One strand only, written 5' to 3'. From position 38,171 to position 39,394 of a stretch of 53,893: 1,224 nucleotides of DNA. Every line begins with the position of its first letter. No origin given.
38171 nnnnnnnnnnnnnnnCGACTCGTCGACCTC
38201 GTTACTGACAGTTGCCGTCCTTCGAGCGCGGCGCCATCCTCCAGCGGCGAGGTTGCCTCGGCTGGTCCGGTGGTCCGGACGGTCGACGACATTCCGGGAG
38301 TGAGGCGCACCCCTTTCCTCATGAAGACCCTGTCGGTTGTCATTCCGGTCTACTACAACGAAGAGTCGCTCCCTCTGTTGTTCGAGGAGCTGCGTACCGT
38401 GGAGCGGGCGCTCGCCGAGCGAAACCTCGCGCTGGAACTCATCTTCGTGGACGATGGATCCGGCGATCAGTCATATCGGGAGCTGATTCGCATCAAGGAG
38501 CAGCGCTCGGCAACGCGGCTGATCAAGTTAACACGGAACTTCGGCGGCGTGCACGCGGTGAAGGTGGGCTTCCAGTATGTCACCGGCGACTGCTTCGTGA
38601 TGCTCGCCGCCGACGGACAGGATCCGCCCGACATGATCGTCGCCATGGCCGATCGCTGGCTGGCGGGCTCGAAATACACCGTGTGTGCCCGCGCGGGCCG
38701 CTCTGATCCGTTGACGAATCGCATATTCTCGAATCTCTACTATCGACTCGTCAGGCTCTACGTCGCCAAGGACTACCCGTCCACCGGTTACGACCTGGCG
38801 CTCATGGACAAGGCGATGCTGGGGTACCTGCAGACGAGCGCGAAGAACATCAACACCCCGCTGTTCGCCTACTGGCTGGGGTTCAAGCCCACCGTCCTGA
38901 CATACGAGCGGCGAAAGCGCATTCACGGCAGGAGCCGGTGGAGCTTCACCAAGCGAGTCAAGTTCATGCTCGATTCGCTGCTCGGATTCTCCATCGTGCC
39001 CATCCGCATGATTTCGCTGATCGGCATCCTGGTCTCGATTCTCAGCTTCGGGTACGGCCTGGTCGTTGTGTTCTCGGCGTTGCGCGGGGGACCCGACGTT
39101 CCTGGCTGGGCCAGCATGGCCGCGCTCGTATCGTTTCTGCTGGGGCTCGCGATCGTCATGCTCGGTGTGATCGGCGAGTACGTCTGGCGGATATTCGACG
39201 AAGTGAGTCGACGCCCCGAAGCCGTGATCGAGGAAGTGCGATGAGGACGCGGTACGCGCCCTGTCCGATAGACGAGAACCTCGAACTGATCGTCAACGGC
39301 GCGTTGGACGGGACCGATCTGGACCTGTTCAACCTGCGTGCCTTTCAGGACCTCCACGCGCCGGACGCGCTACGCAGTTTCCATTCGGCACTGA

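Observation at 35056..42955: Arn-like module for a 3-amino-3,6-dideoxyhexose: rfbA-rfbB / fdtA-fdtB-GT-C / ArnC-like GT2-FemAB-like-methyltransferase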

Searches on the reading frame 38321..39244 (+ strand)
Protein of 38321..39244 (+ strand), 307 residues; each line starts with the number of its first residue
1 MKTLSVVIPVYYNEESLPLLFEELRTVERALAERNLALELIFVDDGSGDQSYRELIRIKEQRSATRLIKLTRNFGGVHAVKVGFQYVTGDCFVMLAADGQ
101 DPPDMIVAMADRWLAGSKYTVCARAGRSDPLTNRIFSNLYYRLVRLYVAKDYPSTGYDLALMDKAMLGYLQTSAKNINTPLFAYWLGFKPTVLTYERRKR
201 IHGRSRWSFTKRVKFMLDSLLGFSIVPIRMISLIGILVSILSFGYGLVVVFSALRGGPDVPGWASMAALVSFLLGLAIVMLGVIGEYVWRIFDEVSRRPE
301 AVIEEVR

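Call 7: search_protein_families(library=pfam, proteins=[window:38321-39244:+], max_evalue=0.01)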
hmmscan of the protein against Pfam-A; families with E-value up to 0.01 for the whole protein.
window:38321-39244:+ (307 aa): 2 families
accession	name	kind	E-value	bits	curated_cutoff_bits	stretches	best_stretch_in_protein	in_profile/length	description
PF00535.33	Glycos_transf_2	-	2.3e-17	63.9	23.3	1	5-140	1-131/168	Glycosyl transferase family 2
PF10111.15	Glyco_tranf_2_2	-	1.8e-05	24.8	27.3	1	5-110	1-103/276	Glycosyltransferase like family 2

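Call 8: search_protein_families(library=ncbifam, proteins=[window:38321-39244:+], max_evalue=0.01)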
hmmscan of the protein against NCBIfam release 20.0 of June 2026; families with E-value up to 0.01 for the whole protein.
window:38321-39244:+ (307 aa): 12 families
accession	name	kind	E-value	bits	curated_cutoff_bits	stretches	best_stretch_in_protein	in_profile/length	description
NF047588.1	GlcsyltransPgfSStrep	equivalog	1.6e-45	155.6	500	1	4-305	3-304/308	glycosyltransferase PgfS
NF007986.1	PRK10714.1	equivalog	3.6e-39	134.6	529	1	2-306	6-311/316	undecaprenyl-phosphate 4-deoxy-4-formamido-L-arabinose transferase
NF007482.0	PRK10073.1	equivalog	3.3e-08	32.9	423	1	2-105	6-102/334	glycosyltransferase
TIGR03937.1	PgaC_IcaA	equivalog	4.2e-08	32.6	422.3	1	3-99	46-136/407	poly-beta-1,6-N-acetyl-D-glucosamine synthase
TIGR04283.1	glyco_like_mftF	equivalog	5.2e-06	26.2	182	1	4-110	1-94/221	TIGR04283 family arsenosugar biosynthesis glycosyltransferase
NF041875.1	EPS_EpsD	equivalog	6.9e-06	25.7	370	1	4-117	1-108/325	exopolysaccharide biosynthesis glycosyltransferase EpsD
NF050819.1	PolSacchBiosHfsG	equivalog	2e-05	23.9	500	1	3-104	13-108/302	polysaccharide biosynthesis protein HfsG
TIGR04182.1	glyco_TIGR04182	equivalog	9e-05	22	325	0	34-125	23-110/293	S-layer glycoprotein N-glycosyltransferase AglJ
TIGR03965.1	mycofact_glyco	equivalog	9e-05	21.5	280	1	3-94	75-160/467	mycofactocin biosynthesis glycosyltransferase MftF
TIGR03111.1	glyc2_xrt_Gpos1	hypoth_equivalog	0.00025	20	363.95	1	4-113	51-156/439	TIGR03111 family XrtG-associated glycosyltransferase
NF058614.1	PPMAGASynPpgS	equivalog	0.00095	18.6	370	1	34-117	23-105/226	polyprenyl-phospho-N-acetylgalactosaminyl synthase PpgS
NF047683.1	TeichurnBiosyTuaG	equivalog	0.0026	17.4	400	1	4-100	8-98/252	teichuronic acid biosynthesis protein TuaG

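Call 26: search_solved_structures(query=window:38321-39244:+, max_evalue=0.001)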
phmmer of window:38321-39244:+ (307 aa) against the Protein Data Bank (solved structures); distinct sequences matched with E-value up to 0.001: 9.
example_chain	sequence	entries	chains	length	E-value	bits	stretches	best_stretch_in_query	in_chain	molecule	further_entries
5ekp_C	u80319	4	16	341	4.7e-53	183.4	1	4-303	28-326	Uncharacterized glycosyltransferase sll0501 | Glycosyltransferase sll0501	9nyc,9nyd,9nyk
9nye_A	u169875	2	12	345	4.9e-53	183.4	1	4-303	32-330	Glycosyltransferase sll0501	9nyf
5eke_A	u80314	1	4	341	5.9e-52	179.8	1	4-303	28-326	Uncharacterized glycosyltransferase sll0501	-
9hwj_A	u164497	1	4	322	1.8e-35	125.7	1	2-306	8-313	Undecaprenyl-phosphate 4-deoxy-4-formamido-L-arabinose transferase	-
9bhc_C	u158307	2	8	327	5.9e-35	124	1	2-306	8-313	Undecaprenyl-phosphate 4-deoxy-4-formamido-L-arabinose transferase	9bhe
8vxh_A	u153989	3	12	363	8.6e-35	123.5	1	2-306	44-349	Undecaprenyl-phosphate 4-deoxy-4-formamido-L-arabinose transferase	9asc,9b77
5mlz_A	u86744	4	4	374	2.7e-10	43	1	4-132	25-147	Dolichol monophosphate mannose synthase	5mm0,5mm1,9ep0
6yv7_B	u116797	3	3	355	7e-05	25.3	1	4-119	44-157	Glycosyl transferase, family 2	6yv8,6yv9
6yv7_A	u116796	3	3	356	7e-05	25.3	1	4-119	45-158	Glycosyl transferase, family 2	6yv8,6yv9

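Call 57: find_homologous_proteins(query=window:38321-39244:+, max_evalue=1e-30)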
Query window:38321-39244:+ (307 aa): 4387 proteins with E <= 1e-30 among 8000 candidates; the best 120 are listed.
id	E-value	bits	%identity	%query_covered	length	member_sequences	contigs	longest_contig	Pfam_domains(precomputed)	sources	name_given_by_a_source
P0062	1.2e-199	680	100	100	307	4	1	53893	PF10111.15,PF00535.33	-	-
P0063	2.3e-181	620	91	100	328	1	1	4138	PF00535.33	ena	-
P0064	6.5e-170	582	84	100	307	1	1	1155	PF00535.33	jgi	jgi:dolichol-phosphate mannosyltransferase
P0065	2.6e-165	567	81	100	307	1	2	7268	PF00535.33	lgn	-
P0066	5.6e-163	559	80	100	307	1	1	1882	PF00535.33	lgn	-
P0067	5.2e-161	553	79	100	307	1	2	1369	PF00535.33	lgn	-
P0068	6.4e-161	552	78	100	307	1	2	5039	PF00535.33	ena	-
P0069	4.1e-159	546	77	100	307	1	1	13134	PF00535.33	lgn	-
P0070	2.8e-158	544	79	100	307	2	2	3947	PF00535.33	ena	-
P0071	3.3e-157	540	78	100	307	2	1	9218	PF00535.33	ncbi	ncbi:MAG: glycosyltransferase family 2 protein [Gemmatimonas sp.]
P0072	4.4e-155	533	77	99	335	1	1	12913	PF00535.33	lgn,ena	-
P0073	7.6e-154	529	76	100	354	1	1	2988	PF00535.33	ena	-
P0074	1.1e-151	522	76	100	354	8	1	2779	PF00535.33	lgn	-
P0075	3.8e-150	517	74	100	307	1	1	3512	PF00535.33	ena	-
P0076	5.4e-148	510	76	100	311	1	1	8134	PF00535.33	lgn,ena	-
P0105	2.0e-132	459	64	100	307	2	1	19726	PF00535.33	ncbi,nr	ncbi:glycosyltransferase family 2 protein [Acidobacteria bacterium AH-259-L09]|nr:glycosyltransferas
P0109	3.1e-132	458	63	100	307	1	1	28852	PF00535.33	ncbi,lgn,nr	ncbi:MAG: glycosyltransferase family 2 protein [Nitrospirae bacterium]|nr:glycosyltransferase family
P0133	1.9e-130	452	65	100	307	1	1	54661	PF00535.33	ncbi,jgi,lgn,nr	ncbi:MAG TPA: glycosyltransferase family 2 protein [Chthoniobacterales bacterium]|jgi:dolichol-phosp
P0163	2.3e-129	449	64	100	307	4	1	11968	PF00535.33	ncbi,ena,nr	ncbi:MAG: glycosyltransferase [Deltaproteobacteria bacterium]|nr:MAG: glycosyltransferase [Deltaprot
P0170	5.7e-129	448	61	100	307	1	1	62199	PF00535.33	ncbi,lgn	ncbi:MAG: glycosyltransferase [Syntrophomonas sp.]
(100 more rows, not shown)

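Call 59: find_encoding_contigs(protein=P0133, flank=8000, max_places=1)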
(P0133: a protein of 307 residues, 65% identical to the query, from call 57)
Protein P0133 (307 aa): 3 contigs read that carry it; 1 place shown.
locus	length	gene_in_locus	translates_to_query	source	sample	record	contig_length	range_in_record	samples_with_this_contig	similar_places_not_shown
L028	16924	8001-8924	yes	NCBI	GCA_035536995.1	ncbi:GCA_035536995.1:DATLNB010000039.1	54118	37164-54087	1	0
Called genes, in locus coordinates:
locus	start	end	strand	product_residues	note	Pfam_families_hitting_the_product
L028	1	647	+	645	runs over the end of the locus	-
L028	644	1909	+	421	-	-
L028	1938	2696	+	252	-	-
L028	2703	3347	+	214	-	PF25087:GMPPB_C (faint), PF25084:LbH_EIF2B (faint), PF21711:DCTN5 (weak), PF00132:Hexapep, PF14602:Hexapep_2 (weak)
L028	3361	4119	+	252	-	PF05711:TylF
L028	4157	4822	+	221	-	PF25087:GMPPB_C (weak), PF25084:LbH_EIF2B, PF00132:Hexapep, PF14602:Hexapep_2 (weak), PF00132:Hexapep (weak)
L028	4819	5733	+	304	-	PF22847:Glyco_hydro_43_rel (weak)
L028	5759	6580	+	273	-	PF05721:PhyH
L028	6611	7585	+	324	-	PF13480:Acetyltransf_6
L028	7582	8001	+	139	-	PF05523:FdtA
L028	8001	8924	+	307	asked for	PF00535:Glycos_transf_2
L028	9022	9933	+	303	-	PF04041:Glyco_hydro_130 (faint)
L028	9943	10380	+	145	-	PF05523:FdtA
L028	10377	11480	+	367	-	PF01041:DegT_DnrJ_EryC1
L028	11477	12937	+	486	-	-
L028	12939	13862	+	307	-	PF00535:Glycos_transf_2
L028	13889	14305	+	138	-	PF04138:GtrA_DPMS_TM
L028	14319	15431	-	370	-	PF01041:DegT_DnrJ_EryC1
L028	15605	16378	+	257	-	PF00535:Glycos_transf_2, PF13641:Glyco_tranf_2_3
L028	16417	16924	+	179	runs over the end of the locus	PF08241:Methyltransf_11, PF08242:Methyltransf_12 (weak), PF13489:Methyltransf_23, PF13649:Methyltransf_25 (faint)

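Call 60: find_encoding_contigs(protein=P0170, flank=8000, max_places=1)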
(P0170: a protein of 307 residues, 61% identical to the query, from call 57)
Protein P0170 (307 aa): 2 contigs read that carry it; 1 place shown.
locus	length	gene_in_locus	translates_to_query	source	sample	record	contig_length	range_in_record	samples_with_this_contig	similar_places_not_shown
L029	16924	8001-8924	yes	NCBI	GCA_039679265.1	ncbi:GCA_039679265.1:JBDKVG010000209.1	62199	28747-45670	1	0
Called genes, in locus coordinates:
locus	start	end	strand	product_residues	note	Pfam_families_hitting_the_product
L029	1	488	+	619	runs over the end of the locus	PF07691:PA14, PF10528:GLEYA (faint), PF23981:DUF7305 (faint), PF07691:PA14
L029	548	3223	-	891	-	PF10131:PTPS_related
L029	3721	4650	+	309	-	PF00483:NTP_transferase, PF12804:NTP_transf_3 (weak)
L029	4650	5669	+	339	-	PF01073:3Beta_HSD, PF01370:Epimerase, PF02719:Polysacc_synt_2 (weak), PF04321:RmlD_sub_bind, PF13460:NAD_binding_10 (weak), PF16363:GDP_Man_Dehyd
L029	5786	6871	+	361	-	PF05523:FdtA, PF25084:LbH_EIF2B, PF25087:GMPPB_C, PF14602:Hexapep_2 (faint), PF00132:Hexapep (weak)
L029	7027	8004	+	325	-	PF13480:Acetyltransf_6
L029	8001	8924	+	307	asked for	PF00535:Glycos_transf_2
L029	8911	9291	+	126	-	PF04138:GtrA_DPMS_TM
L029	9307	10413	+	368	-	PF00266:Aminotran_5 (weak), PF01041:DegT_DnrJ_EryC1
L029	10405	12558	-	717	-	-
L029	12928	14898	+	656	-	PF02743:dCache_1, PF00672:HAMP (weak), PF00015:MCPsignal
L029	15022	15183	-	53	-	-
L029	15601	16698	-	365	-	PF13487:HD_5, PF01966:HD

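Call 61: find_encoding_contigs(protein=P0109, flank=8000, max_places=1)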
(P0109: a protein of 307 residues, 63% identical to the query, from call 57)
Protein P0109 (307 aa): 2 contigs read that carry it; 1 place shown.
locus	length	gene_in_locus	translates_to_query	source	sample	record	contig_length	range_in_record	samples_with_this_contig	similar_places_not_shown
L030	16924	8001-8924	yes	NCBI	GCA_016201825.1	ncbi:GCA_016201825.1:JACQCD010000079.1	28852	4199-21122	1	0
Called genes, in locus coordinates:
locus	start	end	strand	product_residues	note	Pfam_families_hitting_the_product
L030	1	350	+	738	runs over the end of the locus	PF13431:TPR_17 (faint), PF13428:TPR_14 (faint), PF13432:TPR_16, PF14559:TPR_19 (weak), PF13424:TPR_12 (weak), PF13432:TPR_16 (weak), PF14559:TPR_19, PF13432:TPR_16 (weak), +14 more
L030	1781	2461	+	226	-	PF00515:TPR_1 (faint), PF07719:TPR_2 (faint), PF13174:TPR_6 (faint), PF13176:TPR_7 (faint), PF14559:TPR_19 (weak), PF13432:TPR_16, PF14559:TPR_19, PF13431:TPR_17 (weak), +6 more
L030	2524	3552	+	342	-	PF13641:Glyco_tranf_2_3, PF00535:Glycos_transf_2, PF10111:Glyco_tranf_2_2 (weak), PF13632:Glyco_trans_2_3 (weak)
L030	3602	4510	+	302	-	PF00535:Glycos_transf_2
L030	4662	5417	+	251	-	-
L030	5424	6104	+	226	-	PF25084:LbH_EIF2B, PF25087:GMPPB_C, PF00132:Hexapep, PF14602:Hexapep_2 (faint), PF00132:Hexapep (weak)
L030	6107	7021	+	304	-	-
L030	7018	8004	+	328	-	PF13480:Acetyltransf_6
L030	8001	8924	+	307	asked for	PF00535:Glycos_transf_2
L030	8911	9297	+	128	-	PF04138:GtrA_DPMS_TM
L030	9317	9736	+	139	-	PF05523:FdtA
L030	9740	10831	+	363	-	PF01041:DegT_DnrJ_EryC1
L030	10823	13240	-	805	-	PF09586:YfhO (weak)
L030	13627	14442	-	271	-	PF13640:2OG-FeII_Oxy_3, PF13661:2OG-FeII_Oxy_4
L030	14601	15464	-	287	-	PF05711:TylF, PF13578:Methyltransf_24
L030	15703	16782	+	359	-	PF00483:NTP_transferase, PF12804:NTP_transf_3, PF25084:LbH_EIF2B (faint), PF25087:GMPPB_C (faint)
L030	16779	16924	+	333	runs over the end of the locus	PF01073:3Beta_HSD, PF01370:Epimerase, PF02719:Polysacc_synt_2, PF04321:RmlD_sub_bind, PF07993:NAD_binding_4, PF13460:NAD_binding_10, PF16363:GDP_Man_Dehyd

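Call 62: find_encoding_contigs(protein=P0105, flank=8000, max_places=1)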
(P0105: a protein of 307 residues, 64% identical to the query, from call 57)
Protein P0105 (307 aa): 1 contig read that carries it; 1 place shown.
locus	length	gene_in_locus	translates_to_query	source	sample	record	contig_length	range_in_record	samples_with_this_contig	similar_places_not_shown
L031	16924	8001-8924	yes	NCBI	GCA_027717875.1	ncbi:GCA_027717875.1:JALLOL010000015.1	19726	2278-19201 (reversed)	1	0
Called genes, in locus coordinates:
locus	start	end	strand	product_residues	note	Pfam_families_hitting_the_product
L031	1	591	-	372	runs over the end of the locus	PF13439:Glyco_transf_4, PF13579:Glyco_trans_4_4, PF00534:Glycos_transf_1, PF13692:Glyco_trans_1_4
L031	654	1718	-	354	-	PF13692:Glyco_trans_1_4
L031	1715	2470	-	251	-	PF08003:Methyltransf_9, PF13489:Methyltransf_23, PF13649:Methyltransf_25, PF13847:Methyltransf_31, PF08241:Methyltransf_11, PF08242:Methyltransf_12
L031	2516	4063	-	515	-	PF01554:MatE, PF01943:Polysacc_synt, PF13440:Polysacc_synt_3, PF03023:MurJ (weak), PF01554:MatE (weak)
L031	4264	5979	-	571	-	-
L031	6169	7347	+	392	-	PF01041:DegT_DnrJ_EryC1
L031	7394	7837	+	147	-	PF05523:FdtA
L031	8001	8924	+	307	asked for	PF00535:Glycos_transf_2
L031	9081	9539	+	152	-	PF00908:dTDP_sugar_isom, PF14667:Polysacc_synt_C (weak)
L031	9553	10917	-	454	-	PF00501:AMP-binding, PF13193:AMP-binding_C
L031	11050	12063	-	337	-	PF08545:ACP_syn_III, PF08541:ACP_syn_III_C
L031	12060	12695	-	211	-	PF00753:Lactamase_B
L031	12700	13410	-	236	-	PF00106:adh_short, PF01370:Epimerase, PF13561:adh_short_C2, PF16363:GDP_Man_Dehyd (weak)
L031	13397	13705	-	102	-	-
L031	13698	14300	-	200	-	PF13302:Acetyltransf_3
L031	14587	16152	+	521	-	-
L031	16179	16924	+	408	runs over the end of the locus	PF13477:Glyco_trans_4_2, PF13579:Glyco_trans_4_4, PF13439:Glyco_transf_4, PF20706:GT4-conflict, PF00534:Glycos_transf_1, PF13692:Glyco_trans_1_4, PF13524:Glyco_trans_1_2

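Call 71: search_protein_families(library=pfam, proteins=[L028:11477-12937:+, L029:10405-12558:-, L030:10823-13240:-, L031:4264-5979:-, L028:4819-5733:+, L028:6611-7585:+, L028:644-1909:+], max_evalue=0.1)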
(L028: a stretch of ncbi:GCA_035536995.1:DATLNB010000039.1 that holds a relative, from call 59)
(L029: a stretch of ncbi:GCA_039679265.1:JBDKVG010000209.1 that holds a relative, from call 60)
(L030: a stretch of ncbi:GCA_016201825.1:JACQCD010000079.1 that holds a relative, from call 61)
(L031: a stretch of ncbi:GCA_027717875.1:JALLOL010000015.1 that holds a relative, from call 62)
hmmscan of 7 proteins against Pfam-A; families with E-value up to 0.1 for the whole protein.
L028:11477-12937:+ (486 aa): 2 families
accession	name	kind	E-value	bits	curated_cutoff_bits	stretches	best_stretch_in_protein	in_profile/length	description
PF07349.16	DUF1478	-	0.0055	17.1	25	1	208-252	108-153/161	Protein of unknown function (DUF1478)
PF09925.14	DUF2157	-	0.028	14.6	32.4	1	324-379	37-96/146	Predicted membrane protein (DUF2157)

L029:10405-12558:- (717 aa): 1 family
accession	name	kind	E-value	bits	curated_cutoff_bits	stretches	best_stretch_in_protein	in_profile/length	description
PF22612.2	GH113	-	0.082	12.7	27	0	338-404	207-274/289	Glycoside Hydrolase Family 113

L030:10823-13240:- (805 aa): 1 family
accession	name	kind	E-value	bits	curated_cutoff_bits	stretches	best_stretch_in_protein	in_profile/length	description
PF09586.16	YfhO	-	5.1e-07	28.9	28.5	1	716-771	777-832/835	Bacterial membrane protein YfhO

L031:4264-5979:- (571 aa): 1 family
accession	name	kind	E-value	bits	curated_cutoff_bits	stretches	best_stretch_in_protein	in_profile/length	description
PF13231.12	PMT_2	-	0.00078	20.1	26.1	1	150-236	67-154/160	Dolichyl-phosphate-mannose-protein mannosyltransferase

L028:4819-5733:+ (304 aa): 1 family
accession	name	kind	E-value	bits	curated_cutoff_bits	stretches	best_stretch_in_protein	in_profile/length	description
PF04041.19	Glyco_hydro_130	-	0.00023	20.7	26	1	182-287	68-173/320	beta-1,4-mannooligosaccharide phosphorylase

L028:6611-7585:+ (324 aa): 2 families
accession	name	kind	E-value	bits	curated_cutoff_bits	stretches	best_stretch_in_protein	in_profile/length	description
PF13480.13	Acetyltransf_6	-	5.9e-10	39.9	22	1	157-280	7-139/143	Acetyltransferase (GNAT) domain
PF12568.14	PanZ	-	0.083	12.8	22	0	201-266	25-90/128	Acetyltransferase (GNAT) domain, PanZ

L028:644-1909:+ (421 aa): 0 families

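Call 81: find_encoding_contigs(protein=P0163, flank=8000, max_places=1)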
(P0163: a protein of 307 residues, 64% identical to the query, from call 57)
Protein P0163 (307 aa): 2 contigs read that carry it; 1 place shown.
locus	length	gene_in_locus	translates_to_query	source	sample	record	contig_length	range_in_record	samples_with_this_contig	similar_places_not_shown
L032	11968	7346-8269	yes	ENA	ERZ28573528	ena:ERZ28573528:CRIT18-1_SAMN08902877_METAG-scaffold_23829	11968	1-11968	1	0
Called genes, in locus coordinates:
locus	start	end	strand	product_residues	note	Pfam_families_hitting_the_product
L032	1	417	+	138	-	?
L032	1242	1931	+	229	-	-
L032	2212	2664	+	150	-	-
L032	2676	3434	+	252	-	PF05711:TylF (weak)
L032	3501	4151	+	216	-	PF25084:LbH_EIF2B, PF00132:Hexapep (weak), PF14602:Hexapep_2 (faint), PF25087:GMPPB_C (weak), PF00132:Hexapep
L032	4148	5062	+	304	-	PF22847:Glyco_hydro_43_rel (weak)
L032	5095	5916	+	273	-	PF05721:PhyH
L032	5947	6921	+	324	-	PF13480:Acetyltransf_6 (weak)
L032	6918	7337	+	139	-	PF05523:FdtA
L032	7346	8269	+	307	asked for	PF00535:Glycos_transf_2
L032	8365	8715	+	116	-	PF04138:GtrA_DPMS_TM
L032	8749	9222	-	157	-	PF08241:Methyltransf_11, PF08242:Methyltransf_12, PF13489:Methyltransf_23 (weak), PF13649:Methyltransf_25, PF13847:Methyltransf_31 (weak)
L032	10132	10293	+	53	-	-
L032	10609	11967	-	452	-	?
